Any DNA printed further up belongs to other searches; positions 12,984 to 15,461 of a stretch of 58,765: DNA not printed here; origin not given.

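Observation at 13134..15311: Unusual fusion: secreted six-bladed NHL-like propeller + TPR + membrane-embedded Yip1-like domain inside an ABC operon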

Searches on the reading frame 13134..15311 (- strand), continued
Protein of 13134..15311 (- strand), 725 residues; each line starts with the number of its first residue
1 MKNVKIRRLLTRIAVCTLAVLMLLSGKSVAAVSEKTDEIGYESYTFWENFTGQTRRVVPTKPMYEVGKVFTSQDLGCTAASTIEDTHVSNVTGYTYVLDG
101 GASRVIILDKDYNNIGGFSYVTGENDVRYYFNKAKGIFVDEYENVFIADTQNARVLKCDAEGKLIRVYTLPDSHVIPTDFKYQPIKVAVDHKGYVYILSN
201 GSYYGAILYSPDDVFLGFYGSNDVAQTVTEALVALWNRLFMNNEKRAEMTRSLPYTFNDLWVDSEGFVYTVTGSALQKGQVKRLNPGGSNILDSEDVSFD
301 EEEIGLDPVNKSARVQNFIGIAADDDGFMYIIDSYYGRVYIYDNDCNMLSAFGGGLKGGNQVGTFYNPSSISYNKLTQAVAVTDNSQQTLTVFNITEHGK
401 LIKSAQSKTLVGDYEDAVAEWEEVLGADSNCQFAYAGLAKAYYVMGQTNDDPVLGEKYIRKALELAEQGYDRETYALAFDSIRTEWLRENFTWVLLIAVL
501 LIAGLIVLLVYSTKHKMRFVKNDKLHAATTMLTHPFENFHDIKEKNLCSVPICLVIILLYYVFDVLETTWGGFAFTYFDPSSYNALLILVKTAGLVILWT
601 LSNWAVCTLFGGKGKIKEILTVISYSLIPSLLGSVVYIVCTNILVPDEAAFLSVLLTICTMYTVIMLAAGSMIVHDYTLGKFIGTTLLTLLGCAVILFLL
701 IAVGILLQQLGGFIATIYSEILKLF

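Call 21: find_related_loci(query=A1, collection=genome_contigs, flank=10000)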
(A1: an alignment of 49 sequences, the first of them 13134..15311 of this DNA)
Query A1 (725 aa) in genome_contigs; peptide patterns used: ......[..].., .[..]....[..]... (x = any residue, [..] = any of these).
405 stretches matched a pattern; 390 encode a relative of the query (tblastn E <= 1e-3); the best 80 are kept; 80 distinct loci.
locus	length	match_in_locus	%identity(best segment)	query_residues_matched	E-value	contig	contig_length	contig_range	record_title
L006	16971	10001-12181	73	1-725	0e+0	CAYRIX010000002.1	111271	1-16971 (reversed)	MAG TPA_asm: uncultured Eubacteriales bacterium isolate SRP315200_co1_143 genome assembly, contig: NODE_54_length_111271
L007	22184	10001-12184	71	1-725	0e+0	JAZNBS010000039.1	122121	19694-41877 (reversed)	MAG: Acutalibacteraceae bacterium isolate T1900044741_TS20190207.MAGScoT_cleanbin_000005 SGB_2064_k141_753222, whole gen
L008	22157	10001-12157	70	5-725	0e+0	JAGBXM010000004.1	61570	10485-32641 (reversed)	MAG: Clostridia bacterium isolate RGIG9536 Yak_Colon-2__c24353, whole genome shotgun sequence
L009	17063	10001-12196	70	1-725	0e+0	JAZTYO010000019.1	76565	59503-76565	MAG: Acutalibacteraceae bacterium isolate T1900045326_YK20190015.MAGScoT_cleanbin_000004 SGB_6450_k141_2736736, whole ge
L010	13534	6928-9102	70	1-725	0e+0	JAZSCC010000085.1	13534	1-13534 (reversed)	MAG: Acutalibacteraceae bacterium isolate T1900044921_TS20190387.MAGScoT_cleanbin_000030 SGB_3356_k141_2037379, whole ge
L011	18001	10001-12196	71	1-725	0e+0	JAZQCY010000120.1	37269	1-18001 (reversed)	MAG: Acutalibacteraceae bacterium isolate T1900044637_TS20190103.MAGScoT_cleanbin_000031 SGB_1183_k141_1380633, whole ge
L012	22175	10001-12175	70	1-725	0e+0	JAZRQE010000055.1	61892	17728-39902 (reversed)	MAG: Acutalibacteraceae bacterium isolate T1900045367_YK20190057.MAGScoT_cleanbin_000004 SGB_6844_k141_3312778, whole ge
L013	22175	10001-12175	69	1-725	0e+0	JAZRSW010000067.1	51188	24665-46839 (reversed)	MAG: Acutalibacteraceae bacterium isolate T1900045345_YK20190035.MAGScoT_cleanbin_000017 SGB_6702_k141_993058, whole gen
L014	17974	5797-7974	62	1-725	0e+0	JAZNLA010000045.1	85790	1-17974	MAG: Acutalibacteraceae bacterium isolate T1900044672_TS20190138.MAGScoT_cleanbin_000006 SGB_1596_k141_2867174, whole ge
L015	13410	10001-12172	63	1-725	0e+0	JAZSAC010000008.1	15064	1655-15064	MAG: Acutalibacteraceae bacterium isolate T1900044941_TS20190407.MAGScoT_cleanbin_000004 SGB_3461_k141_1132737, whole ge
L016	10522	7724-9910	68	1-725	0e+0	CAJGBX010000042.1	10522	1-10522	MAG: Clostridiaceae bacterium isolate MAG20 genome assembly, contig: k141_5423839_length_10522_cov_16.3284, whole genome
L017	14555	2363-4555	63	1-725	0e+0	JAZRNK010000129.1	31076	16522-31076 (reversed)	MAG: Acutalibacteraceae bacterium isolate T1900045410_YK20190100.MAGScoT_cleanbin_000014 SGB_7007_k141_3097446, whole ge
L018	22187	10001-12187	72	1-725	0e+0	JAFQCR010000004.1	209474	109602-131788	MAG: Clostridia bacterium isolate RGIG1699 Goat_Cecum-2__c123607, whole genome shotgun sequence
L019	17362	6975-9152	60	1-724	0e+0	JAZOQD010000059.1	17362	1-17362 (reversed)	MAG: Acutalibacteraceae bacterium isolate T1900045569_YK20190263.MAGScoT_cleanbin_000044 SGB_7964_k141_2113336, whole ge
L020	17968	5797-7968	61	1-725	0e+0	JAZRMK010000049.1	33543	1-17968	MAG: Acutalibacteraceae bacterium isolate T1900045425_YK20190116.MAGScoT_cleanbin_000009 SGB_7064_k141_1221962, whole ge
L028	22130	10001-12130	44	1-722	0e+0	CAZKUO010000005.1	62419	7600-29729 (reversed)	MAG TPA_asm: uncultured Ruminococcus sp. isolate SRP313737_co1_371 genome assembly, contig: NODE_790_length_62419_cov_8.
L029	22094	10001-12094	43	1-722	0e+0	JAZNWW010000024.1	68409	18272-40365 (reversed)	MAG: Acutalibacteraceae bacterium isolate T1900044782_TS20190248.MAGScoT_cleanbin_000002 SGB_2575_k141_2044469, whole ge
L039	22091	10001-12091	42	7-720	0e+0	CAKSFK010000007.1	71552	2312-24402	MAG: uncultured Eubacteriales bacterium isolate REFINED_METABAT215_TOP10_CONTIGS_1500_ASSEMBLY_K77_MERGED__Hadza_MoBio_h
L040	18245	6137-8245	40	1-720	0e+0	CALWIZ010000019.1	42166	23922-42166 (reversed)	MAG: uncultured Clostridia bacterium isolate BRZ_DH__bin49 genome assembly, contig: BRZ_DH__NODE_892_length_42166_cov_9.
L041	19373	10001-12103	42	4-721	2e-180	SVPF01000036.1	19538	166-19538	MAG: Oscillospiraceae bacterium isolate SIG584 NODE_51550_length_19538_cov_2.596981, whole genome shotgun sequence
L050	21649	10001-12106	42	3-721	4e-179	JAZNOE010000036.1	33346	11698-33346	MAG: Acutalibacteraceae bacterium isolate T1900044652_TS20190118.MAGScoT_cleanbin_000100 SGB_1444_k141_1597996, whole ge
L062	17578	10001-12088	41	10-721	2e-175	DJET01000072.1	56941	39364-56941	MAG TPA_asm: Ruminococcaceae bacterium UBA5891 UBA5891_contig_717, whole genome shotgun sequence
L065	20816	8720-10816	40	6-724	1e-174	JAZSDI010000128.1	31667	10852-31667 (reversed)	MAG: Acutalibacteraceae bacterium isolate T1900044599_TS20190065.MAGScoT_cleanbin_000033 SGB_681_k141_1456198, whole gen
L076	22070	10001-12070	41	20-722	1e-172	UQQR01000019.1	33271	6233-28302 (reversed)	uncultured Ruminococcaceae bacterium isolate UMGS538 genome assembly, contig: NODE_1011_length_33271_cov_8.276794, whole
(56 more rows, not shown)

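Call 33: predict_structure(alignment_id=A1)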
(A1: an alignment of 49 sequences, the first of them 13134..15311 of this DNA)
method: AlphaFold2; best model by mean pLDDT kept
length: 725 residues; sequences in the alignment: 49
mean_pLDDT: 80.6   pTM: 0.67
mean pLDDT of the five models: 80.6, 80.1, 79.1, 77.3, 75.9
residues with pLDDT >= 90: 210; 70-90: 374; 50-70: 87; < 50: 54
segments of 3 or more residues with pLDDT < 50: 23-40, 222-232, 234-236, 238-254
pLDDT, mean of each block of 10 residues (from residue 1): 56 68 43 34 73 72 89 89 94 95 94 93 93 95 94 94 93 78 91 90 78 83 40 47 39 62 88 67 80 79 62 77 92 85 90 63 78 93 90 93 92 90 90 90 89 89 88 84 81 82 78 63 78 85 85 89 80 64 73 88 88 86 91 86 72 85 89 85 87 89 86 86 74
secondary structure, 60 per line:
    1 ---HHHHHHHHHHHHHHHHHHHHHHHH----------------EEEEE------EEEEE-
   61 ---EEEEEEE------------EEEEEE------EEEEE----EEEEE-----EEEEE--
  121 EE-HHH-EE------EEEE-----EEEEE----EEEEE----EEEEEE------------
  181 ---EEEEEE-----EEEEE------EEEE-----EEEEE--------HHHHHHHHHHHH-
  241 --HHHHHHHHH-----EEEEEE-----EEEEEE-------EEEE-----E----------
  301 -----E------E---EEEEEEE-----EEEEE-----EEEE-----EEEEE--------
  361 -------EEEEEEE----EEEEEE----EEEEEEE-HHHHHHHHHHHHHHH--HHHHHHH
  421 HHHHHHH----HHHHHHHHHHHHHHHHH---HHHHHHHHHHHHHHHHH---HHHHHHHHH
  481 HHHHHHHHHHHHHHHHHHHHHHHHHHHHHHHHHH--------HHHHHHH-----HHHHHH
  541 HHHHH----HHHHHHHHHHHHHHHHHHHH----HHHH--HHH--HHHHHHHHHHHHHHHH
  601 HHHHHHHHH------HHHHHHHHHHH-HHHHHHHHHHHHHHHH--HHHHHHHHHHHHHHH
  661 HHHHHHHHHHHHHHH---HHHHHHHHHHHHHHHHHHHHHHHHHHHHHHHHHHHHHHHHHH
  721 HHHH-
elements in order (helices of 4 or more, strands of 3 or more residues): H4-27 E44-48 E55-59 E64-70 E83-88 E95-99 E104-108 E114-118 E136-139 E145-149 E154-158 E163-168 E184-189 E195-199 E206-209 E215-219 H228-239 H243-251 E257-262 E268-273 E281-284 E317-323 E329-333 E339-342 E348-352 E368-374 E379-384 E389-395 H397-411 H414-427 H432-448 H452-468 H472-514 H523-529 H535-545 H550-569 H574-577 H585-609 H616-626 H628-643 H646-675 H679-724

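Call 37: fold_search(model_id=the predicted structure, library=pdb)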
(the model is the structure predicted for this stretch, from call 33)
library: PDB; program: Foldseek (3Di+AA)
matches with E <= 10: 1325; with E <= 0.001: 446
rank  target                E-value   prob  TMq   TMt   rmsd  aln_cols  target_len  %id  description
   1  6d69                  5.1e-16  1.00  0.33  0.78   4.2       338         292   17  Crystal Structure of the NHL Repeat Region of D. melanogaster Thin (released 2019-04-24)
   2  8j72_B                1.6e-15  1.00  0.32  0.80   5.3       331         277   17  Crystal structure of mammalian Trim71 in complex with lncRNA Trincr1 (released 2024-03-06)
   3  9jur                  1.6e-15  1.00  0.31  0.76   8.2       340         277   19  Crystal Structure of NHL domain of human E3 ubiquitin-protein ligase TRIM71 (released 2025-04-30)
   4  6xg7                  7.8e-15  1.00  0.33  0.79   4.2       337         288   17  1.3 A Resolution Structure of the of the NHL Repeat Region of D. melanogaster Thin (released 2020-12-16)
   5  7qrx_A                9.2e-15  1.00  0.31  0.76   6.4       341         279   18  Crystal structure of NHL domain of TRIM71 (released 2022-05-04)
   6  8j72_A                9.7e-15  1.00  0.31  0.77   6.4       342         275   17  Crystal structure of mammalian Trim71 in complex with lncRNA Trincr1 (released 2024-03-06)
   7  6fq3_A                2.1e-14  1.00  0.33  0.58   5.5       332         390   18  Crystal structure of Danio rerio Lin41 filamin-NHL domains in complex with lin-29A 5'UTR 13mer RNA (released 2018-05-09)
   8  7b2r_A                1.9e-13  1.00  0.33  0.80   4.7       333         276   16  Crystal structure of NHL domain of TRIM2 (released 2021-01-13)
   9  6fpt_B                3.1e-13  1.00  0.31  0.56   6.4       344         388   17  Crystal structure of Danio rerio Lin41 filamin-NHL domains (released 2018-05-09)
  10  7qrv_B                3.6e-13  1.00  0.33  0.81   4.6       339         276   15  Crystal structure of NHL domain of TRIM2 (full C-terminal) (released 2022-05-04)
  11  7qrv_D                4.0e-13  1.00  0.33  0.80   4.8       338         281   16  Crystal structure of NHL domain of TRIM2 (full C-terminal) (released 2022-05-04)
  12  7b2r_B                1.1e-12  1.00  0.32  0.80   4.8       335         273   16  Crystal structure of NHL domain of TRIM2 (released 2021-01-13)
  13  7qrv_A                1.4e-12  1.00  0.33  0.80   5.1       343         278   15  Crystal structure of NHL domain of TRIM2 (full C-terminal) (released 2022-05-04)
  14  6fpt_A                1.4e-12  1.00  0.31  0.56   6.4       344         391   17  Crystal structure of Danio rerio Lin41 filamin-NHL domains (released 2018-05-09)
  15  7b96_A                1.8e-12  1.00  0.32  0.79   5.9       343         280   16  NHL domain of human TRIM2 (released 2022-01-12)
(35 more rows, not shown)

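Call 43: search_protein_families(library=pfam, proteins=[L065:226-3939:+, L065:15127-17319:+, L028:1570-4929:+, L062:2686-5334:+, L040:13894-16803:+, L076:16698-19763:+, L029:58-3654:+, L039:3390-5114:+, L041:1801-3969:+, L050:3116-5107:+], max_evalue=0.0001)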
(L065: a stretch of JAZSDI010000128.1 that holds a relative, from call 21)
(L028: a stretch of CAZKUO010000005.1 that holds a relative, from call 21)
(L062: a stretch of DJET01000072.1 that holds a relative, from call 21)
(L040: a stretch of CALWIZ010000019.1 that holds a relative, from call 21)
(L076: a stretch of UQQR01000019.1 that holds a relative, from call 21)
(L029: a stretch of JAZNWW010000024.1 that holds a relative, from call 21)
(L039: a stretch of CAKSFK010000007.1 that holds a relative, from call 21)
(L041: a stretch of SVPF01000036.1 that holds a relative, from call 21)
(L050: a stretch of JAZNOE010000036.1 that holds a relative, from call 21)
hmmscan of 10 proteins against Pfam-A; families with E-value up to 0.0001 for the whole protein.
L065:226-3939:+ (1237 aa): 1 family
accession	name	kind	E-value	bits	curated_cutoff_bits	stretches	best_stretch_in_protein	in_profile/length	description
PF00722.28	Glyco_hydro_16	-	1.8e-05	24.7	22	0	1008-1071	32-84/175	Glycosyl hydrolases family 16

L065:15127-17319:+ (730 aa): 3 families
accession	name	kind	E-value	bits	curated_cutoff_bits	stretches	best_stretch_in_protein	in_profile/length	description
PF02065.24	Melibiase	-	2.6e-147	490.8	27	1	287-633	1-347/347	Melibiase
PF16875.11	Glyco_hydro_36N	-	9.5e-73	245.2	27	1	27-282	1-252/253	Glycosyl hydrolase family 36 N-terminal domain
PF16874.11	Glyco_hydro_36C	-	1.6e-12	48.1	27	1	646-716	2-67/77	Glycosyl hydrolase family 36 C-terminal domain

L028:1570-4929:+ (1119 aa): 0 families

L062:2686-5334:+ (882 aa): 1 family
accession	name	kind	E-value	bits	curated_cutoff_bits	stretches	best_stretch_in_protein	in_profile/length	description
PF00722.28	Glyco_hydro_16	-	6.5e-14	52.2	22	1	681-817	35-158/175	Glycosyl hydrolases family 16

L040:13894-16803:+ (969 aa): 1 family
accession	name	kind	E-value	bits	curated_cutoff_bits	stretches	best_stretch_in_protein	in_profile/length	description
PF00404.24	Dockerin_1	-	9.1e-10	39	22.9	1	909-964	1-54/57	Dockerin type I domain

L076:16698-19763:+ (1021 aa): 4 families
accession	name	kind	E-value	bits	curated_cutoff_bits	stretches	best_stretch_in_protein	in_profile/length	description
PF01074.27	Glyco_hydro_38N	-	4.4e-89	298.9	25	1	228-495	1-258/270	Glycosyl hydrolases family 38 N-terminal domain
PF07748.19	Glyco_hydro_38C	-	1.3e-59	202.3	25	1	671-874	1-205/206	Glycosyl hydrolases family 38 C-terminal domain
PF09261.16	Alpha-mann_mid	-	4.2e-28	97.7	31.1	1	514-604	1-90/96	Alpha mannosidase middle domain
PF17677.7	Glyco_hydro38C2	-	4.5e-17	62.4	22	1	934-1006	1-72/72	Glycosyl hydrolases family 38 C-terminal beta sandwich domain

L029:58-3654:+ (1198 aa): 2 families
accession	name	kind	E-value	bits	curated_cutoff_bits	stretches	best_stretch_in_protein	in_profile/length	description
PF00722.28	Glyco_hydro_16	-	4.2e-15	56.1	22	1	958-1117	10-141/175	Glycosyl hydrolases family 16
PF09479.16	Flg_new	-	1.1e-05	25.9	27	0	568-614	8-54/65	Listeria-Bacteroides repeat domain (List_Bact_rpt)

L039:3390-5114:+ (574 aa): 1 family
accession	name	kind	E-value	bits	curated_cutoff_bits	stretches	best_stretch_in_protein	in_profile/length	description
PF00722.28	Glyco_hydro_16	-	2.7e-07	30.7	22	1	378-496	35-140/175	Glycosyl hydrolases family 16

L041:1801-3969:+ (722 aa): 3 families
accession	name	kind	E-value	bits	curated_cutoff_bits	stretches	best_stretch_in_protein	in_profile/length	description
PF02065.24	Melibiase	-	2.4e-157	523.8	27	1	287-631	2-346/347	Melibiase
PF16875.11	Glyco_hydro_36N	-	3.3e-80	269.6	27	1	29-282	2-253/253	Glycosyl hydrolase family 36 N-terminal domain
PF16874.11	Glyco_hydro_36C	-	9.1e-15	55.3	27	1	646-717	2-75/77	Glycosyl hydrolase family 36 C-terminal domain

L050:3116-5107:+ (663 aa): 3 families
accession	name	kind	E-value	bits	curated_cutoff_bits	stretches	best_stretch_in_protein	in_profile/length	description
PF00722.28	Glyco_hydro_16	-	9.9e-16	58.1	22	1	419-587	7-137/175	Glycosyl hydrolases family 16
PF00404.24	Dockerin_1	-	1.3e-08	35.4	22.9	1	327-374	2-54/57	Dockerin type I domain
PF03935.22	SKN1_KRE6_Sbg1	-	2.3e-06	26.7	30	0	498-655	305-454/501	Beta-glucan synthesis-associated protein SKN1/KRE6/Sbg1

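Call 64: list_cluster_members(proteins=[P0011, P0074, P0098, P0120, P0085, P0397, P0125, P0204])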
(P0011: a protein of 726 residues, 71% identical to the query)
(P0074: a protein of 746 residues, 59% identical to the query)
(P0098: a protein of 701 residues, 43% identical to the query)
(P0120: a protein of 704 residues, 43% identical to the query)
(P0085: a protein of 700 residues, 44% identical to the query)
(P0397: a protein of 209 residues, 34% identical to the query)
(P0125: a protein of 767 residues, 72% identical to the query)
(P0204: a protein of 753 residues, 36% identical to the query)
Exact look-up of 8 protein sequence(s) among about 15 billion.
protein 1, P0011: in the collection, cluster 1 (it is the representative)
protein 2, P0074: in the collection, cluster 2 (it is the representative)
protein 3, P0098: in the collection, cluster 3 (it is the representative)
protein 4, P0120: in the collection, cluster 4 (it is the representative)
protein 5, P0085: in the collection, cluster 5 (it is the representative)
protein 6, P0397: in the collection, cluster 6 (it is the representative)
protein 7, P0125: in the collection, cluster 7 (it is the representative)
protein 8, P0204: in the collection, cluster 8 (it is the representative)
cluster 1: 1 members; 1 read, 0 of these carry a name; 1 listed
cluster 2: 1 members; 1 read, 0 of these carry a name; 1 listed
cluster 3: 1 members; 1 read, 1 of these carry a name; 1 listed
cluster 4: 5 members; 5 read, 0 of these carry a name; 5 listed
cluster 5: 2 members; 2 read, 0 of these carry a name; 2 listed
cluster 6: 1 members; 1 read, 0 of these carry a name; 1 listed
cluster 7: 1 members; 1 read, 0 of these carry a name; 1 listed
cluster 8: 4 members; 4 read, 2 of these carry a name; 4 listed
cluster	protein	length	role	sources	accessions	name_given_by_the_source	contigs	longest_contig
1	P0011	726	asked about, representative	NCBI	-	-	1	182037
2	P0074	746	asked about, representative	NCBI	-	-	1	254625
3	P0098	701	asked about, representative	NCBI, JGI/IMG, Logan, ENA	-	hypothetical protein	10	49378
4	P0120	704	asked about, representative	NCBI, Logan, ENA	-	-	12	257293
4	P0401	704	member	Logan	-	-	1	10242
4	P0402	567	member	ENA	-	-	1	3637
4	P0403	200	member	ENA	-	-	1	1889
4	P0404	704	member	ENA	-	-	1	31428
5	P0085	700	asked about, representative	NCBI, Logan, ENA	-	-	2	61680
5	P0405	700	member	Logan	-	-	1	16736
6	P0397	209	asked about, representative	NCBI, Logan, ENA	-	-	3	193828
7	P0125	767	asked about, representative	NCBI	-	-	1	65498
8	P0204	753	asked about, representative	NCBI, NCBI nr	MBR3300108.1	MAG: hypothetical protein IKI68_01330 [Clostridia bacterium] | hypothetical protein [Clostridia bacterium]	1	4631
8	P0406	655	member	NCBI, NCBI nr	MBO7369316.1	MAG: hypothetical protein J6U25_03430, partial [Clostridia bacterium] | hypothetical protein [Clostridia bacterium]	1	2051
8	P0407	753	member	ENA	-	-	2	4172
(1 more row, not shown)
